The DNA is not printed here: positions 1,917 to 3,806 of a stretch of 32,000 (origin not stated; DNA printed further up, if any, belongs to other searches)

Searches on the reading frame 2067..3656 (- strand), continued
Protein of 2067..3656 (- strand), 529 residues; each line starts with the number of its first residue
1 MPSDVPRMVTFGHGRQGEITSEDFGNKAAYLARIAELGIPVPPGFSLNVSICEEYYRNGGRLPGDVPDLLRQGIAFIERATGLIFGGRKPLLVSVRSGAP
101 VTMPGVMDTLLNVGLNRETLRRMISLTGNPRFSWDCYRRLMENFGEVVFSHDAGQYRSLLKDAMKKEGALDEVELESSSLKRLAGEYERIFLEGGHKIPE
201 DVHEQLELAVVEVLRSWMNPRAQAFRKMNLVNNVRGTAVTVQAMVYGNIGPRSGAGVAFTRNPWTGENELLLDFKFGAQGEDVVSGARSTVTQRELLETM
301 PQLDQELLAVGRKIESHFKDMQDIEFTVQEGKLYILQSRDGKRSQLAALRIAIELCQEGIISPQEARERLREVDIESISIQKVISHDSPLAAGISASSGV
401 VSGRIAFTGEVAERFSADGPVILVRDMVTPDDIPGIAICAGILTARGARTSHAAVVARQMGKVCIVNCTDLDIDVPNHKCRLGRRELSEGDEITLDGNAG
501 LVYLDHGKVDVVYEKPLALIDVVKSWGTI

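Call 85: find_encoding_contigs(protein=P0389, flank=6000, max_places=1)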
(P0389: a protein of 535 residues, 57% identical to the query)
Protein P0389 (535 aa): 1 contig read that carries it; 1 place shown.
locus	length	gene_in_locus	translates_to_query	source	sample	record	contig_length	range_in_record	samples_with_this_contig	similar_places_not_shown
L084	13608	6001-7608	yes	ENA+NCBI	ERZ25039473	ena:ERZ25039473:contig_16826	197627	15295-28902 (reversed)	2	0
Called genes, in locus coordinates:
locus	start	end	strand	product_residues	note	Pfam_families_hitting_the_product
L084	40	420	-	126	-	PF00072:Response_reg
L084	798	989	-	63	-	-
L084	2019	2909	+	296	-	PF00581:Rhodanese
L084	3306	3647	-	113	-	-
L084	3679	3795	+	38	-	-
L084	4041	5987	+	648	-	-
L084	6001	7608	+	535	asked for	PF01326:PPDK_N, PF00391:PEP-utilizers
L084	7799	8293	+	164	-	PF00300:His_Phos_1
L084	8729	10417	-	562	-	PF01979:Amidohydro_1, PF07969:Amidohydro_3 (weak), PF13382:Adenine_deam_C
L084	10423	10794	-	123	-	-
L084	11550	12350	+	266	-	PF13614:AAA_31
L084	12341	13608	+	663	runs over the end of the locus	PF00672:HAMP (faint), PF08448:PAS_4 (faint), PF00989:PAS (faint), PF13426:PAS_9 (weak), PF00015:MCPsignal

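Call 86: find_encoding_contigs(protein=P0375, flank=6000, max_places=1)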
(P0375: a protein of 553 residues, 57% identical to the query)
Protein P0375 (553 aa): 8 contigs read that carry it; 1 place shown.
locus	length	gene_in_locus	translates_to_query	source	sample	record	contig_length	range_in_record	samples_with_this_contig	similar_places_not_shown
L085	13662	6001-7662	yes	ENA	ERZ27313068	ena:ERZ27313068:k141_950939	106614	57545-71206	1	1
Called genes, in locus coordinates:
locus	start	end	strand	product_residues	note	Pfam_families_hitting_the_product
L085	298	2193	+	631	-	PF00497:SBP_bac_3, PF08269:dCache_2 (weak), PF17200:sCache_2 (weak)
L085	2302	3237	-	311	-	PF04307:YdjM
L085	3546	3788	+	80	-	PF01455:HupF_HypC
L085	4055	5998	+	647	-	-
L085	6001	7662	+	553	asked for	PF01326:PPDK_N, PF00391:PEP-utilizers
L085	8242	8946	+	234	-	-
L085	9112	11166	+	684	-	PF08308:PEGA (weak), PF13715:CarbopepD_reg_2 (faint), PF08308:PEGA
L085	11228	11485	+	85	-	-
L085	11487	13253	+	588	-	PF00664:ABC_membrane, PF00005:ABC_tran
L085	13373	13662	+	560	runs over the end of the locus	PF00664:ABC_membrane, PF00005:ABC_tran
